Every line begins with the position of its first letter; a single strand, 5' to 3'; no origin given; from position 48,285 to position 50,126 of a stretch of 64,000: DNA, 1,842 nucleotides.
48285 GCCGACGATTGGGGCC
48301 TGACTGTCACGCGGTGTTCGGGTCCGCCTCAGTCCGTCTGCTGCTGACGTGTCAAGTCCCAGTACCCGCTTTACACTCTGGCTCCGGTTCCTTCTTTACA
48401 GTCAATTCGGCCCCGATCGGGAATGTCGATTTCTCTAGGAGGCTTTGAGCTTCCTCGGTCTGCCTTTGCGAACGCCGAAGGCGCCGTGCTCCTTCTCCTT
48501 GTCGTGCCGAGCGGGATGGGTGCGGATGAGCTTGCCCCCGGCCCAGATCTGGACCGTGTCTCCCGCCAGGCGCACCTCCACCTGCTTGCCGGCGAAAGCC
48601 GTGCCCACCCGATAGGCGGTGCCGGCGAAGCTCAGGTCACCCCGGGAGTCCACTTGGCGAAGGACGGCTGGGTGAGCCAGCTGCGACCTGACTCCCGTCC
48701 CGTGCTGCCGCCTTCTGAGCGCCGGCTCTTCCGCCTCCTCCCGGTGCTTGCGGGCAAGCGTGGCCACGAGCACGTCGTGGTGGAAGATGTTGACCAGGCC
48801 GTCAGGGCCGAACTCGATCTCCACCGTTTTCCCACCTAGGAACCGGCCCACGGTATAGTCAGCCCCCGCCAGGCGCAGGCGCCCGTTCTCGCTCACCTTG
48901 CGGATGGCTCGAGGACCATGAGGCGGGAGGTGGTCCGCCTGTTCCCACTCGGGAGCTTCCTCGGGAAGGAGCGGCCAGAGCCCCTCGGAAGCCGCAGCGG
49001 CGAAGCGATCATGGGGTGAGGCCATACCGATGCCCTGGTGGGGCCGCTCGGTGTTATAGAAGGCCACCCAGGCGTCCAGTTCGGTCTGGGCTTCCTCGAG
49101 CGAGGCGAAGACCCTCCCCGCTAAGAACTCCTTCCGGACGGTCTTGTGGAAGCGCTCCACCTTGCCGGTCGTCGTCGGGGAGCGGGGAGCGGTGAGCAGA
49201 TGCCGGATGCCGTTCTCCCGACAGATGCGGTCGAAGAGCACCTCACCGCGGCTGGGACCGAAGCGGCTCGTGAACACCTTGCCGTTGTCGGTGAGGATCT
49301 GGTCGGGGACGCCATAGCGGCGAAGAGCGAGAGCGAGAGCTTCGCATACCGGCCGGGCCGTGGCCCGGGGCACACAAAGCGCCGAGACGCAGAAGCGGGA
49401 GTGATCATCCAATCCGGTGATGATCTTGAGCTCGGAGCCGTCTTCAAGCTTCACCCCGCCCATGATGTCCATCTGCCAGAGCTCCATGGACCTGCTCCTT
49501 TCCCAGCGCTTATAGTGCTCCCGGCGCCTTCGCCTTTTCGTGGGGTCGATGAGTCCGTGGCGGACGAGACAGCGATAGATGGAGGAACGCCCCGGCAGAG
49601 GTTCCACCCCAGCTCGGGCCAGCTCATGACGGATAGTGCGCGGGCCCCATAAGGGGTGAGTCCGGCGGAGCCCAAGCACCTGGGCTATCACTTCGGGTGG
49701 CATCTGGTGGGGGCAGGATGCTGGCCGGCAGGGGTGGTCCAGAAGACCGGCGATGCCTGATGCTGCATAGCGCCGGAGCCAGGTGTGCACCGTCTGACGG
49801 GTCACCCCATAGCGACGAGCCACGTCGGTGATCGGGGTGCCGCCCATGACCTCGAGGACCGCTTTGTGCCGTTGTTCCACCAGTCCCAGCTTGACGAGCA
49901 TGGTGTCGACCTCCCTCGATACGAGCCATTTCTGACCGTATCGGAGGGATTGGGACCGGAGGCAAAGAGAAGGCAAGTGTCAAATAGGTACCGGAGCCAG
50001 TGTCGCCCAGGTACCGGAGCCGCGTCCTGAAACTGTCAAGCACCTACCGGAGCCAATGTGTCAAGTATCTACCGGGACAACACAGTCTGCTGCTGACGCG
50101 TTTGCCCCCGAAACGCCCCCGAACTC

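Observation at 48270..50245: IS481-family element inserted inside a repeat copy with a 14-bp target duplication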

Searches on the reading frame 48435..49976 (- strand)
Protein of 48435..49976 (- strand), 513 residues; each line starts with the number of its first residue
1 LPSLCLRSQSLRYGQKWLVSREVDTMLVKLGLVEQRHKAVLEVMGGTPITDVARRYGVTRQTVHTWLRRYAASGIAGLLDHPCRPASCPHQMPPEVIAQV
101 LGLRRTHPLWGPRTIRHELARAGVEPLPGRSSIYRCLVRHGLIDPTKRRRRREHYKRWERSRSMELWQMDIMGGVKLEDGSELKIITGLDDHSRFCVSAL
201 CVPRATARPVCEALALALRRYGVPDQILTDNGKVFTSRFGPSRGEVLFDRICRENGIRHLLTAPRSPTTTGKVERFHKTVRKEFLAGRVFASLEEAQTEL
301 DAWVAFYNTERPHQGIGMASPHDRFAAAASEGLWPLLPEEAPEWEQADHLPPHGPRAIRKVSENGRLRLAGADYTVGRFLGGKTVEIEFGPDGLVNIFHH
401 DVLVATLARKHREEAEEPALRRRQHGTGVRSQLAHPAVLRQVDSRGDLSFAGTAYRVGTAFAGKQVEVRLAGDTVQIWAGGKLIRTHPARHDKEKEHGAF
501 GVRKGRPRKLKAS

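Call 6: search_protein_families(library=pfam, proteins=[window:48435-49976:-], max_evalue=0.01)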
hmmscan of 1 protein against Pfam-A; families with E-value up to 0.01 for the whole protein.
window:48435-49976:- (513 aa): 13 families
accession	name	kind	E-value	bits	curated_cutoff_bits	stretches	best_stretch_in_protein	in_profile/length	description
PF13683.12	rve_3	-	4.8e-21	74.7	26.5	1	255-321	1-67/67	Integrase core domain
PF13565.12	HTH_32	-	2.6e-16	60.3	33.7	1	62-137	1-73/73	Homeodomain-like domain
PF00665.32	rve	-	1.3e-15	57.9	32.6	1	161-267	2-102/102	Integrase core domain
PF22483.2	Mu-transpos_C_2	-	1.7e-15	56.9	27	2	440-495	14-69/73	Mu transposase, C-terminal domain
PF13518.12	HTH_28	-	2e-11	44.2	25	1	36-85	2-51/52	Helix-turn-helix domain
PF13384.12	HTH_23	-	4.2e-10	39.6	24.6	1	34-79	5-50/50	Homeodomain-like domain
PF13551.12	HTH_29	-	6.2e-10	39.5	28.1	1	36-82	1-48/64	Winged helix-turn helix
PF13333.12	rve_2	-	8.7e-06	26.2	22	1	274-321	1-48/56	Integrase core domain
PF13011.12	LZ_Tnp_IS481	-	3.4e-05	24.5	22.2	1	53-101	32-80/85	leucine-zipper of insertion element IS481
PF13542.12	HTH_Tnp_ISL3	-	8.3e-05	22.4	27.4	1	38-71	19-51/51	Helix-turn-helix domain of transposase family ISL3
PF01527.26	HTH_Tnp_1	-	0.00085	19.9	24.1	1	34-73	10-49/75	Transposase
PF02796.21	HTH_7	-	0.00085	19.8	23.8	1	45-63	20-38/45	Helix-turn-helix domain of resolvase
PF01710.22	HTH_Tnp_IS630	-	0.0057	17.1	21.3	0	36-72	8-44/119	Transposase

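Call 7: search_protein_families(library=ncbifam, proteins=[window:48435-49976:-], max_evalue=0.01)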
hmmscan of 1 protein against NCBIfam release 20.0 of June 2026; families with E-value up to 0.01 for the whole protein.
window:48435-49976:- (513 aa): 7 families
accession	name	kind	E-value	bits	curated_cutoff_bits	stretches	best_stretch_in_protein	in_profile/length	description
NF033577.2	transpos_IS481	equivalog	2.8e-86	289.6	224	1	38-325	4-284/284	IS481 family transposase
NF033516.0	transpos_IS3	equivalog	4e-40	138.2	160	2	94-322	133-366/369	IS3 family transposase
NF033594.2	transpos_ISNCY_2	equivalog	3e-22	79.3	250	1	50-281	14-247/368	ISNCY family transposase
NF033546.1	transpos_IS21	equivalog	4.1e-22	79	160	1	46-335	8-291/294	IS21 family transposase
NF033545.0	transpos_IS630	equivalog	7.6e-15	55.1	100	1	38-153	4-120/299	IS630 family transposase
NF047595.1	IS66_ISRel24_TnpA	equivalog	0.0001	22.9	74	1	44-75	19-47/113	IS66-like element accessory protein TnpA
NF006918.0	PRK09409.1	subfamily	0.00056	19.6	597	1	226-333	194-293/301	IS2 transposase TnpB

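Call 9: find_encoding_contigs(protein=window:48435-49901:-, flank=6000, max_places=10)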
Protein window:48435-49901:- (488 aa): no gene with exactly this product is on record in the collection.

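Call 11: find_related_loci(query=window:48435-49901:-, collection=genome_contigs, flank=4000)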
Query window:48435-49901:- (488 aa) in genome_contigs; peptide patterns used: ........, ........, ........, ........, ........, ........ (x = any residue, [..] = any of these).
599 stretches matched a pattern (row limit reached: there are more); 551 encode a relative of the query (tblastn E <= 1e-3); the best 80 are kept; 80 distinct loci.
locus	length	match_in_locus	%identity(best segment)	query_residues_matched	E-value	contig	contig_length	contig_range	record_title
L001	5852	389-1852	74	1-488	0e+0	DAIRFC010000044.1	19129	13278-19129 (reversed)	MAG TPA_asm: Actinomycetota bacterium isolate CTOTU19831 NODE_2618_length_19129_cov_12.201741, whole genome shotgun sequ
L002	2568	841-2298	61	1-488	0e+0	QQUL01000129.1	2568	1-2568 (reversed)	MAG: Armatimonadetes bacterium isolate ATM 13430, whole genome shotgun sequence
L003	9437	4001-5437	60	10-488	0e+0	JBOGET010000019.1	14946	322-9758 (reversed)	MAG: Acidimicrobiia bacterium isolate M3-S_metabat2.bin.293 k127_4380225, whole genome shotgun sequence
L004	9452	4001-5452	61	1-488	0e+0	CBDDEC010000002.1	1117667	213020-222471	MAG: Dehalococcoidia bacterium isolate 6f6a38c2-1f49-4886-adb0-6b5e3ccd8930 genome assembly, contig: contig_2, whole gen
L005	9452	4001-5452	60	1-488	1e-179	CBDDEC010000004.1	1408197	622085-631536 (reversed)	MAG: Dehalococcoidia bacterium isolate 6f6a38c2-1f49-4886-adb0-6b5e3ccd8930 genome assembly, contig: contig_4, whole gen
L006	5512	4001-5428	60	10-488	6e-179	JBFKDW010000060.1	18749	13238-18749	MAG: Acidimicrobiia bacterium isolate Mix_sand20.2022.06.G.68 k141_638357_length_18749_cov_18.0442, whole genome shotgun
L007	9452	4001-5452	57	1-488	3e-178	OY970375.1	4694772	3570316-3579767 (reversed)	MAG: Ilumatobacteraceae bacterium isolate MFD04651.bin.1.23 genome assembly, chromosome: 1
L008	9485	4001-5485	58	1-488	5e-178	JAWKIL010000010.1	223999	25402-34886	MAG: Acidimicrobiales bacterium isolate BC2.78 BC2.78.fa-10, whole genome shotgun sequence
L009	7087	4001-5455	57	1-488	1e-177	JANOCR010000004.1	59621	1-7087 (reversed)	MAG: Ilumatobacteraceae bacterium isolate VAR_17_metabat_326 VAR_17_k141_2353384, whole genome shotgun sequence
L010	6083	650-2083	58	1-488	7e-179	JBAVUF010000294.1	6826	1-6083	MAG: Acidimicrobiales bacterium isolate MFD02913_ilm_asm_bin1 k127_193260, whole genome shotgun sequence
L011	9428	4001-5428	59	10-488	3e-177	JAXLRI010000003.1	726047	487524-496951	MAG: Acidimicrobiales bacterium isolate STL-ACT5 C1.219.fa-3, whole genome shotgun sequence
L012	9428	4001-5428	59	10-488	3e-177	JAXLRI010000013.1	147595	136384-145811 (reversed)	MAG: Acidimicrobiales bacterium isolate STL-ACT5 C1.219.fa-13, whole genome shotgun sequence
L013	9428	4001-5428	59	10-488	3e-177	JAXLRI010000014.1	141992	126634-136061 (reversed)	MAG: Acidimicrobiales bacterium isolate STL-ACT5 C1.219.fa-14, whole genome shotgun sequence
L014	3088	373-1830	57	1-488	0e+0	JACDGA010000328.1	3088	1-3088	MAG: Acidimicrobiia bacterium isolate MGR_bin400 SD2907_NODE_11260_length_3088_cov_2.449848, whole genome shotgun sequen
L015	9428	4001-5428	59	10-488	3e-177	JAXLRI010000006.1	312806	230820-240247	MAG: Acidimicrobiales bacterium isolate STL-ACT5 C1.219.fa-6, whole genome shotgun sequence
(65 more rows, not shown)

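Call 27: find_related_loci(query=window:48435-49901:-, collection=metagenome_contigs, flank=3000)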
Query window:48435-49901:- (488 aa) in metagenome_contigs; peptide patterns used: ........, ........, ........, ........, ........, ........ (x = any residue, [..] = any of these).
600 stretches matched a pattern (row limit reached: there are more); 510 encode a relative of the query (tblastn E <= 1e-3); the best 80 are kept; 80 distinct loci.
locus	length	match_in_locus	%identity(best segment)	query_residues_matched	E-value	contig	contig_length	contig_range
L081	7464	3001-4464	74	1-488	0e+0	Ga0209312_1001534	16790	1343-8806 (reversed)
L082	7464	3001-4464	74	1-488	0e+0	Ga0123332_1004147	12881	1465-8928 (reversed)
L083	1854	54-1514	69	1-488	0e+0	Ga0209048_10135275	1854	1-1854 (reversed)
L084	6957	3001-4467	66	1-488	0e+0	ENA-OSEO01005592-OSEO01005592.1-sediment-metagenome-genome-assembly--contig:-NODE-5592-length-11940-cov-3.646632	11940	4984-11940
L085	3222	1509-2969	65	1-488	0e+0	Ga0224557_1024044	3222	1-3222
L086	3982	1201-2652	63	1-484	0e+0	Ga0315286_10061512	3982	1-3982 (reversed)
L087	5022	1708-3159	63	1-484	0e+0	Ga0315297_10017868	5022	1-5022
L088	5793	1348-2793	60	5-488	0e+0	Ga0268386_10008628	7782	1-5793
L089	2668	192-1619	61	10-488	0e+0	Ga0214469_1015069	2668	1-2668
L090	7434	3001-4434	63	7-487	0e+0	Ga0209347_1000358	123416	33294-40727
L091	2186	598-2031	60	10-488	0e+0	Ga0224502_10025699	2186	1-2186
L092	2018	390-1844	63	1-487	0e+0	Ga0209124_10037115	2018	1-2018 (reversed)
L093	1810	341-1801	60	1-488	0e+0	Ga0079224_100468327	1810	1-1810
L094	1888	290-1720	60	10-488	0e+0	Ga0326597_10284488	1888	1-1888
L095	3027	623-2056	60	10-488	0e+0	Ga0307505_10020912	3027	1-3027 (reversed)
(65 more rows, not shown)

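Call 28: search_solved_structures(query=window:48435-49901:-, max_evalue=0.01, show_alignments=1)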
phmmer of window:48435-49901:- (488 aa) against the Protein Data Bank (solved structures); distinct sequences matched with E-value up to 0.01: 11.
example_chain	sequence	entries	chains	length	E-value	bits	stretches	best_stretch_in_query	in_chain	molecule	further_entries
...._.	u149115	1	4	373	9.1e-08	34.6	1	147-310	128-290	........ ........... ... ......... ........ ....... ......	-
8b4h_A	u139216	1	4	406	1.3e-07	34.1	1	147-310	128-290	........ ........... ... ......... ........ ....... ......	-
3kkr_A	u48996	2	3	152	0.0015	20.7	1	170-300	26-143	Integrase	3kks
7ouf_D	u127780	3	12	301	0.0021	20.2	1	162-255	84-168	Integrase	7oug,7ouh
5cz1_A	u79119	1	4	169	0.0022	20.2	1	140-258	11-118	integrase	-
7pel_A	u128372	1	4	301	0.0024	20.1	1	162-254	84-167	Pol protein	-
5cz2_A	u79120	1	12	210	0.0039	19.4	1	140-258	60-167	Pol polyprotein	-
3jca_A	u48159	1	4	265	0.0066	18.6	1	140-258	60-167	Integrase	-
6qbv_A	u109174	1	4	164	0.0074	18.5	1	170-256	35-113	Integrase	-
6qbt_A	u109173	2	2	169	0.0079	18.4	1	170-256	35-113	HTLV-2 integrase catalytic core domain | integrase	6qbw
7usf_A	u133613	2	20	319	0.0089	18.2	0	140-258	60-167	Integrase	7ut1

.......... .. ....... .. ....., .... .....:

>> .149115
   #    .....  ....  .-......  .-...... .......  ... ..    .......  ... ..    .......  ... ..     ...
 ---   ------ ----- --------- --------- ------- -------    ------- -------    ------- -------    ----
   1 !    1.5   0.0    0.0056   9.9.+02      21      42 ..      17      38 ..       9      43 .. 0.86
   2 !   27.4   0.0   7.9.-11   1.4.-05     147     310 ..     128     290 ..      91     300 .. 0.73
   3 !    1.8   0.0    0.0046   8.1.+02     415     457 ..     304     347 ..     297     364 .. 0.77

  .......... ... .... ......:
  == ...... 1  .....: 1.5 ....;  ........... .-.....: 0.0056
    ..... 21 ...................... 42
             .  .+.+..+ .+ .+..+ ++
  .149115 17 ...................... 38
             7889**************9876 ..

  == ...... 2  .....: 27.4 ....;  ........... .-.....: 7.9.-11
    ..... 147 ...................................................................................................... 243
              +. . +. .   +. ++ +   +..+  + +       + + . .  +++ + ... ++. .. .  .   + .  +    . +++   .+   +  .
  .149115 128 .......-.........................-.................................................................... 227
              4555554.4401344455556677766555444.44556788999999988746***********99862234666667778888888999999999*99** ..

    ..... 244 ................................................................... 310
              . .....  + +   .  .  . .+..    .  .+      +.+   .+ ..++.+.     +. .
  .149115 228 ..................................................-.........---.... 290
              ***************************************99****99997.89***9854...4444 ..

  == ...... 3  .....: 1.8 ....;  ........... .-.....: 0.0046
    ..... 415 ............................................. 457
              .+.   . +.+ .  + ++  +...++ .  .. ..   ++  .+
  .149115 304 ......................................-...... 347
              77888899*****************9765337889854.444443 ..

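Call 36: search_dna_similar(query=window:48435-49901:-, collection=plasmids, mode=protein, max_rows=15)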
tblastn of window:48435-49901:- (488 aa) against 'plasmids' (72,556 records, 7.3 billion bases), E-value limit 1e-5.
The search stops at 5000 records and this limit was reached: more records match than are counted here, and every count below describes the 5000 best-scoring records only.
Records with a match: at least 5000; places in all: 7765; records where one place covers at least 80% of the query: 3.
Best place of each record, by identity: 60-80% 1; <60% 4999.
By first word of the organism name: Klebsiella 2129; Escherichia 718; Xanthomonas 209; Rhizobium 158; Salmonella 139; Ralstonia 99; Enterobacter 95; Citrobacter 79; Piscirickettsia 79; Sinorhizobium 78; and 197 more.
By predicted mobility (MOB-suite, as given by PLSDB): conjugative 2957; non-mobilizable 1183; mobilizable 860.
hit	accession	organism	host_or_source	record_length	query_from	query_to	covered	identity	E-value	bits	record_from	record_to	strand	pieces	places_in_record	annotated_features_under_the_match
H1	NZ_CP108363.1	Streptomyces sp. NBC_01343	-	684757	2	300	61%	59.8%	3e-99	334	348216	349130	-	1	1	IS481 family transposase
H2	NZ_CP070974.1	Mycobacterium gordonae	Homo sapiens,skin biopsy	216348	7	303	61%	53.5%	2e-87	300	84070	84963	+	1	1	IS481 family transposase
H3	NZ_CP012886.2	Mycobacterium intracellulare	sputum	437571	7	303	61%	52.2%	1e-83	289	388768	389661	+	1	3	none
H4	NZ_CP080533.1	Mesorhizobium sp. AR02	Oxytropis sp.,Cell culture,root nodule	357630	8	386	78%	34.5%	1e-39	160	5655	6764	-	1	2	IS481 family transposase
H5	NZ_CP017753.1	Cupriavidus sp. USMAHM13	cell culture,Paddy field, Sungai Manik, ...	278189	11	376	75%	34.6%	8e-45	176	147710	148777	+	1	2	IS481 family transposase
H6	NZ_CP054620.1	Azospirillum oryzae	cell culture,soil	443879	8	384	77%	33.2%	6e-34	143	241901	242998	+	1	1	integrase core domain-containing protein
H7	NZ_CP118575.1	Streptomyces sp. WZ-12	Illicium verum,Soil,soil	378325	7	261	52%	48.0%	4e-64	232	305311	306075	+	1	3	none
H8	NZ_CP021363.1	Acidovorax carolinensis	-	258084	21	383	74%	32.9%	1e-33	143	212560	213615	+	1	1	IS481 family transposase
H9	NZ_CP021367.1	Acidovorax carolinensis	-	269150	21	383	74%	32.9%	1e-33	143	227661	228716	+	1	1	IS481 family transposase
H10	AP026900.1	Novosphingobium sp. MBES04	-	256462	15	431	85%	27.8%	6e-10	70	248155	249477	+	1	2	transposase | ATP-binding protein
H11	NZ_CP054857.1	Novosphingobium decolorationis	cell culture,deep-sea sediment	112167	15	431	85%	27.8%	6e-10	70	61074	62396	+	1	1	Mu transposase C-terminal domain-containing protein | AAA family ATPase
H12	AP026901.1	Novosphingobium sp. MBES04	-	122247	15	431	85%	27.8%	6e-10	70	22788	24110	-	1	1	transposase | ATP-binding protein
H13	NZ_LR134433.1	Legionella adelaidensis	environmental,Cooling tower water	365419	14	385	76%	29.8%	5e-40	161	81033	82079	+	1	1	IS481 family transposase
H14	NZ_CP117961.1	Escherichia coli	Homo sapiens,pure cell culture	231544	21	385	75%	30.4%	2e-36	151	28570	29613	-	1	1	yagA: IS481-like element ISEc19 family transposase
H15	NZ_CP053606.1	Escherichia coli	cell culture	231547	21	385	75%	30.4%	2e-36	151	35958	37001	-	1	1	yagA: IS481-like element ISEc19 family transposase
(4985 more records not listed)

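Call 41: get_annotated_region(hit=H1, flank=1500)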
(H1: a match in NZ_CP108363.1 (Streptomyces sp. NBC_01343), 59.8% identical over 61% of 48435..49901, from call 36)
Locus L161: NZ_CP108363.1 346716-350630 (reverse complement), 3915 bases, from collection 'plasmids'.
description: Streptomyces sp. NBC_01343 plasmid unnamed1, complete sequence
organism: Streptomyces sp. NBC_01343 (NCBI taxid 2903832)
taxonomy: Bacteria; Actinomycetota; Actinomycetes; Kitasatosporales; Streptomycetaceae; Streptomyces; Streptomyces sp. NBC 01343
host: -; source: -; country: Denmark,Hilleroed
typing (MOB-suite, as given by PLSDB): non-mobilizable
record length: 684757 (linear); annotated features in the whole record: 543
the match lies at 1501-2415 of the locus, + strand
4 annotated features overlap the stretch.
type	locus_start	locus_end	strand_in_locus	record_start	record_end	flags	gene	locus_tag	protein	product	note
CDS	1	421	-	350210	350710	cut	-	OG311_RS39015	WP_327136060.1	SUKH-3 domain-containing protein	-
CDS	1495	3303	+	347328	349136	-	-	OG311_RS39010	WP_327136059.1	IS481 family transposase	-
CDS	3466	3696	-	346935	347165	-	-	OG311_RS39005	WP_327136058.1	hypothetical protein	-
CDS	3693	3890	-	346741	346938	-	-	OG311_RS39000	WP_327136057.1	hypothetical protein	-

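Call 42: get_annotated_region(hit=H2, flank=1500)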
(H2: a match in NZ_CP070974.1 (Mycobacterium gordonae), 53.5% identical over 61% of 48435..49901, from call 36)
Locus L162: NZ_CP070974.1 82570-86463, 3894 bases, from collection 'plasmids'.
description: Mycobacterium gordonae strain X7091 plasmid p1, complete sequence
organism: Mycobacterium gordonae (NCBI taxid 1778)
taxonomy: Bacteria; Actinomycetota; Actinomycetes; Mycobacteriales; Mycobacteriaceae; Mycobacterium; Mycobacterium gordonae
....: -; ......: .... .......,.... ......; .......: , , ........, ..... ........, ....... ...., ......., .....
typing (MOB-suite, as given by PLSDB): non-mobilizable
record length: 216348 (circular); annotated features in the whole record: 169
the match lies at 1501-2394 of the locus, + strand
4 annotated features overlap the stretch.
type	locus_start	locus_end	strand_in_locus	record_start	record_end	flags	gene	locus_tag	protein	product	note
CDS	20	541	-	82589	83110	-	-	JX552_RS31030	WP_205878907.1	hypothetical protein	-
CDS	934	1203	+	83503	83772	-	-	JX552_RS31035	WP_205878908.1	hypothetical protein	-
CDS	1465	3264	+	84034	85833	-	-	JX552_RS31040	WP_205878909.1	IS481 family transposase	-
CDS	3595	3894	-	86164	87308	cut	-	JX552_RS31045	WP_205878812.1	IS3 family transposase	-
